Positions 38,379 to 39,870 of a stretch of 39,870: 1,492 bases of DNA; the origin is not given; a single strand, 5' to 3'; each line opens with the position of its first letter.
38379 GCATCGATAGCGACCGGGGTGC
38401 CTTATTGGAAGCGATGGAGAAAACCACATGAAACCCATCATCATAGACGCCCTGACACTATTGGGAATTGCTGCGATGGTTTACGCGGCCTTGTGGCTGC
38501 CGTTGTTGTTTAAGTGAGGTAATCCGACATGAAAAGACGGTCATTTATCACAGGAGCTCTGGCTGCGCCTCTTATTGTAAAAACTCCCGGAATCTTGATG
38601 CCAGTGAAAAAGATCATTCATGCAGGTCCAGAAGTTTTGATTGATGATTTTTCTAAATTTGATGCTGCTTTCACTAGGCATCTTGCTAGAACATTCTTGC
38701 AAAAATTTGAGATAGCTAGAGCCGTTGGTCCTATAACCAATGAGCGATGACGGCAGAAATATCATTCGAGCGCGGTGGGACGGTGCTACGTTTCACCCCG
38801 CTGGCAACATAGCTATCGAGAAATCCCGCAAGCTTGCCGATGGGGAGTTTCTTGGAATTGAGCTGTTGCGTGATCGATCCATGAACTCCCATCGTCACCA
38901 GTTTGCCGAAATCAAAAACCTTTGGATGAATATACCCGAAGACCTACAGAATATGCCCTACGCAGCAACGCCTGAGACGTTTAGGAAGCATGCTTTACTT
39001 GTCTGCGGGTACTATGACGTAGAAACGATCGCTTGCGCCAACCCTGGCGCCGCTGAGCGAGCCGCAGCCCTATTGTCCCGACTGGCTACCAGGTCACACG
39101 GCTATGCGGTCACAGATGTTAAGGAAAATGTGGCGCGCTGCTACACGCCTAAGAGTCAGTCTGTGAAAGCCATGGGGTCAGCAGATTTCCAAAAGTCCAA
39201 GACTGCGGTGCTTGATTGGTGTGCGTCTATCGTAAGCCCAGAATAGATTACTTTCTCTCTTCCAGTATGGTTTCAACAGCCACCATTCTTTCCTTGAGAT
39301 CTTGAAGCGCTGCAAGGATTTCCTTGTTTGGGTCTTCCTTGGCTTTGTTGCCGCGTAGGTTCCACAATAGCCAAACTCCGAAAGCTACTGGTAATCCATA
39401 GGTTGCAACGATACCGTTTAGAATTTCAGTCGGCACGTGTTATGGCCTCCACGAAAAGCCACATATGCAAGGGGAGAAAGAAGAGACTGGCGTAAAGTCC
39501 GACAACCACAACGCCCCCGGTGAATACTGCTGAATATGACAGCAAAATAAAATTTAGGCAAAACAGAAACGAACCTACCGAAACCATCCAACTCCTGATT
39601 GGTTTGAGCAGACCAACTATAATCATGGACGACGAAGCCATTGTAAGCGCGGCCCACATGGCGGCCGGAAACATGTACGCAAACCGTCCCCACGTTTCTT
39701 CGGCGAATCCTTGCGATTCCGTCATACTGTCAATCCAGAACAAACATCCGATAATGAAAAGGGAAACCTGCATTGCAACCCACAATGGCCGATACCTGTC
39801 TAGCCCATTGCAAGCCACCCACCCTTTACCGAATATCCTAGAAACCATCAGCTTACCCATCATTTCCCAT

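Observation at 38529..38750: Early-operon 73-aa ORF joins a twin-arginine-like signal to a copy of the coat protein N-arm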

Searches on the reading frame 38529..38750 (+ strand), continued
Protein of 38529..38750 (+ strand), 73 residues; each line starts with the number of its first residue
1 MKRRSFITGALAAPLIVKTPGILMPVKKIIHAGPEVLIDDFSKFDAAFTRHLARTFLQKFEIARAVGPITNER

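Call 83: fold_search(model_id=the predicted structure, library=viral)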
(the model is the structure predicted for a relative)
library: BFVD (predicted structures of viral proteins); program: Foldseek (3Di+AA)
matches with E <= 10: 327; with E <= 0.001: 0
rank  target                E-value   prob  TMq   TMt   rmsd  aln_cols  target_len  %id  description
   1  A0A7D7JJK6            3.0e-01  0.08  0.16  0.10  17.0       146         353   11  (no name in the UniProt tables at hand)
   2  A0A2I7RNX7            3.2e-01  0.13  0.22  0.28  20.1       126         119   13  (no name in the UniProt tables at hand)
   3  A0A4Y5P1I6            5.3e-01  0.44  0.23  0.57   6.2        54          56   11  Uncharacterized protein [Pantoea phage vB_PagS_AAS21]
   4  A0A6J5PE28            6.9e-01  0.25  0.22  0.38   7.0        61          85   23  Uncharacterized protein [uncultured Caudovirales phage]
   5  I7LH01                7.8e-01  0.44  0.23  0.58   4.8        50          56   18  Uncharacterized protein [Yersinia phage phiR2-01]
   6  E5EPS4                7.8e-01  0.15  0.25  0.36   8.4        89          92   17  Uncharacterized protein [Acinetobacter phage Acj9]
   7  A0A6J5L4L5            7.8e-01  0.09  0.16  0.23  14.2        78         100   15  Uncharacterized protein [uncultured Caudovirales phage]
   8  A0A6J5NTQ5            1.0e+00  0.04  0.15  0.20  20.7       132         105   16  Uncharacterized protein [uncultured Caudovirales phage]
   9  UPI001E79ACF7         1.1e+00  0.03  0.15  0.12  19.2       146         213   14  (no name look-up for this kind of identifier)
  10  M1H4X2                1.1e+00  0.02  0.15  0.11  16.8       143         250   16  (no name in the UniProt tables at hand)
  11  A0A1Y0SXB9            1.2e+00  0.10  0.19  0.40   5.1        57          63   12  Uncharacterized protein [Pseudomonas phage Skulduggery]
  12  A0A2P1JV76            1.2e+00  0.06  0.10  0.11  10.3        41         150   20  (no name in the UniProt tables at hand)
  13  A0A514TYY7            1.3e+00  0.28  0.21  0.56   3.6        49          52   24  Uncharacterized protein [Arthrobacter phage Vibaki]
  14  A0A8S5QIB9            1.3e+00  0.06  0.19  0.24  10.0        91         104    9  Uncharacterized protein [Siphoviridae sp. cteHV32]
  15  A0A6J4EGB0            1.4e+00  0.11  0.19  0.23   9.3        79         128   16  (no name in the UniProt tables at hand)
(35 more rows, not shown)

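Call 87: find_related_loci(query=A5, collection=metagenome_contigs, flank=10000)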
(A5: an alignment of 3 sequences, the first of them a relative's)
Query A5 (73 aa) in metagenome_contigs; peptide patterns used: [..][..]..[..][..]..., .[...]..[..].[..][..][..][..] (x = any residue, [..] = any of these).
600 stretches matched a pattern (row limit reached: there are more); 32 encode a relative of the query (tblastn E <= 1e-3); 32 distinct loci.
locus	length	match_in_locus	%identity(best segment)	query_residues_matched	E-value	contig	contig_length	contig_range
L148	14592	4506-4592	76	1-29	5e-11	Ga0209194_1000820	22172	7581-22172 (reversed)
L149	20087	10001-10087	69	1-29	2e-10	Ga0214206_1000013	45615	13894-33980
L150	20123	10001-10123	49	1-41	6e-10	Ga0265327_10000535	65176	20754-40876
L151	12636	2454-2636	43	1-60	1e-9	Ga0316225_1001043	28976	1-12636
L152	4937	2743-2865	49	1-41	1e-9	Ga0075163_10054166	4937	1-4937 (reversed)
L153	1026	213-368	40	1-52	9e-10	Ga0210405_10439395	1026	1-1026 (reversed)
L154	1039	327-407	70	1-27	1e-9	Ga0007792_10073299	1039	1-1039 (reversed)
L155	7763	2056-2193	43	1-39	2e-8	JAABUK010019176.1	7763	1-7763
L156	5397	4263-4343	63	1-27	3e-8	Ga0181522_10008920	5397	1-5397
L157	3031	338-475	46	1-48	3e-8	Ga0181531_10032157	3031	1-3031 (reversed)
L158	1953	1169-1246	65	1-26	6e-8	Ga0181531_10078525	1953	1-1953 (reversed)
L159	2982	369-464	59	1-29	7e-8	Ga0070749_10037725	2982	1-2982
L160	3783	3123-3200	65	1-26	8e-8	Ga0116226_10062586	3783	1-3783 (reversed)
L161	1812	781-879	58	1-30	9e-8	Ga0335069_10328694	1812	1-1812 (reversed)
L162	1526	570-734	38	1-55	1e-7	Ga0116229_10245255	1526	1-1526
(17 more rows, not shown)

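Call 96: search_dna_similar(query=L037:4157-6214:+, collection=phages, mode=protein, max_evalue=0.00001, max_rows=5)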
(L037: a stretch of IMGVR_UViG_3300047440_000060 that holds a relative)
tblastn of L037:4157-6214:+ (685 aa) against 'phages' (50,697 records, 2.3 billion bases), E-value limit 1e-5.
Records with a match: 2; places in all: 2; records where one place covers at least 80% of the query: 1.
Best place of each record, by identity: <60% 2.
By first word of the organism name: Bacteriophage 2.
By host as written in the record: - 2.
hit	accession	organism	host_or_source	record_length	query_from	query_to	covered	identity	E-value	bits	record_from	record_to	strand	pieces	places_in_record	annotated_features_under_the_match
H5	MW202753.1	Bacteriophage sp.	Manatee Spring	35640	87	644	81%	28.1%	1e-50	196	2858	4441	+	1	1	portal protein | hypothetical protein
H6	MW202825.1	Bacteriophage sp.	Manatee Spring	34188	131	636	74%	26.5%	3e-41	168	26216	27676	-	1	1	portal protein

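Call 97: search_dna_similar(query=L043:5504-7207:+, collection=phages, mode=protein, max_evalue=0.00001, max_rows=5)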
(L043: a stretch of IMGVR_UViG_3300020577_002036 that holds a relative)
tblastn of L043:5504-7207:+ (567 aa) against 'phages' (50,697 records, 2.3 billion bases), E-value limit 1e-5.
No match.

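Call 98: search_dna_similar(query=L037:1287-3347:+, collection=phages, mode=protein, max_evalue=0.00001, max_rows=5)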
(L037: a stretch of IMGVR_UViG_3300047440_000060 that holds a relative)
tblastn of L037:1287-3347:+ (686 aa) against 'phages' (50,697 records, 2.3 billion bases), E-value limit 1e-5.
Records with a match: 6; places in all: 6; records where one place covers at least 80% of the query: 1.
Best place of each record, by identity: <60% 6.
By first word of the organism name: Bacteriophage 2; Hydrogenobaculum 2; Caudoviricetes 1; uncultured 1.
By host as written in the record: - 4; Hydrogenobaculum 2.
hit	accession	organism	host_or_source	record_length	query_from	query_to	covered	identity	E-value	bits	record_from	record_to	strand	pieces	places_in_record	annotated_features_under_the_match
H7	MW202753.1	Bacteriophage sp.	Manatee Spring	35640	80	612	78%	35.6%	2e-82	291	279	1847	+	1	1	terminase large subunit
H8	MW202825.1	Bacteriophage sp.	Manatee Spring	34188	80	631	80%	33.8%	2e-80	285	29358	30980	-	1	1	terminase large subunit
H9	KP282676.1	Hydrogenobaculum phage 1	Hydrogenobaculum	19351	80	621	79%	29.5%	3e-57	216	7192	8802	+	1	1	hypothetical protein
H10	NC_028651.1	Hydrogenobaculum phage 1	Hydrogenobaculum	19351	80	621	79%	29.5%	3e-57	216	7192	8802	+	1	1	hypothetical protein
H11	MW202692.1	Caudoviricetes sp.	Manatee Spring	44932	100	531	63%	23.9%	8e-6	56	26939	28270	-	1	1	terminase large subunit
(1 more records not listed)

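Call 99: search_dna_similar(query=L058:8670-9998:+, collection=phages, mode=protein, max_evalue=0.00001, max_rows=5)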
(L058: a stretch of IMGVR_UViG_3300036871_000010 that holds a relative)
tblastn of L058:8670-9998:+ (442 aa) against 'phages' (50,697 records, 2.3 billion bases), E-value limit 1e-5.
Records with a match: 426; places in all: 426; records where one place covers at least 80% of the query: 54.
Best place of each record, by identity: <60% 426.
By first word of the organism name: Vibrio 135; Pseudomonas 52; Ralstonia 31; Microbacterium 30; Pelagibacter 22; Caudoviricetes 17; Klebsiella 17; Rhizobium 13; Burkholderia 10; Erwinia 9; and 38 more.
By host as written in the record: - 106; Pseudomonas aeruginosa 20; Vibrio breoganii 15; Microbacterium foliorum NRRL B-24224 SEA 15; Candidatus Pelagibacter ubique HTCC1062 14; Microbacterium foliorum NRRL B-24224 14; Vibrio crassostreae 12; Vibrio cholerae 2095 9; and 130 more.
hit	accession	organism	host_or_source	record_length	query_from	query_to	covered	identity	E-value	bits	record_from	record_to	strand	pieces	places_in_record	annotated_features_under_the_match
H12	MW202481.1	Caudoviricetes sp.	Manatee Spring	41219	11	415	92%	42.0%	2e-73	256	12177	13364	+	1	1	large subunit terminase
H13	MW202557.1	Caudoviricetes sp.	Manatee Spring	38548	3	402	90%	39.5%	3e-64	229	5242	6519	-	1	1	large subunit terminase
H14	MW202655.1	Bacteriophage sp.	Manatee Spring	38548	3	402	90%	39.5%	3e-64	229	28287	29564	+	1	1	large subunit terminase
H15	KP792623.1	Rhodoferax phage P26218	Rhodoferax sp. IMCC26218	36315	2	402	91%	39.1%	9e-65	231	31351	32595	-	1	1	terminase large subunit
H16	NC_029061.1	Rhodoferax phage P26218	Rhodoferax sp. IMCC26218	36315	2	402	91%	39.1%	9e-65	231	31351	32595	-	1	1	terminase large subunit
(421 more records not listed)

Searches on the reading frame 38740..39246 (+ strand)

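Call 8: search_protein_families(library=pfam, proteins=[window:38740-39246:+], max_evalue=1)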
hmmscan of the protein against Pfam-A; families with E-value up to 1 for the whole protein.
window:38740-39246:+ (168 aa): 0 families

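Call 9: search_protein_families(library=phrogs, proteins=[window:38740-39246:+], max_evalue=1)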
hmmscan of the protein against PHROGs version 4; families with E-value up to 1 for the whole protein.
window:38740-39246:+ (168 aa): 2 families
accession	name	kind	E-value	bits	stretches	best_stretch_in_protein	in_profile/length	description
phrog_15346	-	unknown function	4e-51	174.2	1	9-165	16-162/173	-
phrog_319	-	DNA, RNA and nucleotide metabolism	2.3e-05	25.1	1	15-165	11-136/159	NinB/ Orf homologous recombination mediator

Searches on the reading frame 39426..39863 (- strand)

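Call 9: search_protein_families(library=phrogs, proteins=[window:39426-39863:-], max_evalue=1)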
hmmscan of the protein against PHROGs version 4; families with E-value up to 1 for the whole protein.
window:39426-39863:- (145 aa): 1 family
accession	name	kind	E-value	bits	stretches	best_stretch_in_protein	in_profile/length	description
phrog_23606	-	unknown function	0.12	13.5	1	106-139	5-35/168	-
